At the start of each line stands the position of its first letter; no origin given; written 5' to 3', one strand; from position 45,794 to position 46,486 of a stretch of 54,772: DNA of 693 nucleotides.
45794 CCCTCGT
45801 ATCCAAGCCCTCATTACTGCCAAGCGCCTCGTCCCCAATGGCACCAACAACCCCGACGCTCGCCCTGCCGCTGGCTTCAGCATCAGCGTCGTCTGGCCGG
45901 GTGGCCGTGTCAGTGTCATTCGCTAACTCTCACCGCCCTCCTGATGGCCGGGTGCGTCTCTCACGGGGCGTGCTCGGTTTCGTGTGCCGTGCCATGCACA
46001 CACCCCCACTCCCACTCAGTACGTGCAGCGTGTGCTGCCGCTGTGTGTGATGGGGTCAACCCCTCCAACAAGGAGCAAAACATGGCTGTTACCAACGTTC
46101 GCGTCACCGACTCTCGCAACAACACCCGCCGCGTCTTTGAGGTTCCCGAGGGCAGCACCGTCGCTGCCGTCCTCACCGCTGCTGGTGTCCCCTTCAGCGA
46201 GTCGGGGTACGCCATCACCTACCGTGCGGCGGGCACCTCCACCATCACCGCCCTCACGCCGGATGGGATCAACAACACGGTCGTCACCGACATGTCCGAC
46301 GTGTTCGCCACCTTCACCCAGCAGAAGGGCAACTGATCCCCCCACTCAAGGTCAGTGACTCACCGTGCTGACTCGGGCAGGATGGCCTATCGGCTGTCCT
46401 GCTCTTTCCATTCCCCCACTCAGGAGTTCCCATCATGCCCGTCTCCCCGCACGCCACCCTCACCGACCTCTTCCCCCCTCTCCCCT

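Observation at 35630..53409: Extreme, sharply bounded G/C strand asymmetry that flips sign across the 41.05-42.84 kb non-coding region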

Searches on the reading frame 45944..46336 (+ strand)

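Call 73: search_protein_families(library=pfam, proteins=[window:45944-46336:+], max_evalue=0.1)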
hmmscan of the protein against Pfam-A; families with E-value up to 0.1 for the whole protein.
window:45944-46336:+ (130 aa): 1 family
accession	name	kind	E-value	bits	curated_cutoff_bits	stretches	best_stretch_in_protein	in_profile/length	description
PF13510.11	Fer2_4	-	0.095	13.2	22.8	0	65-89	13-37/82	2Fe-2S iron-sulfur cluster binding domain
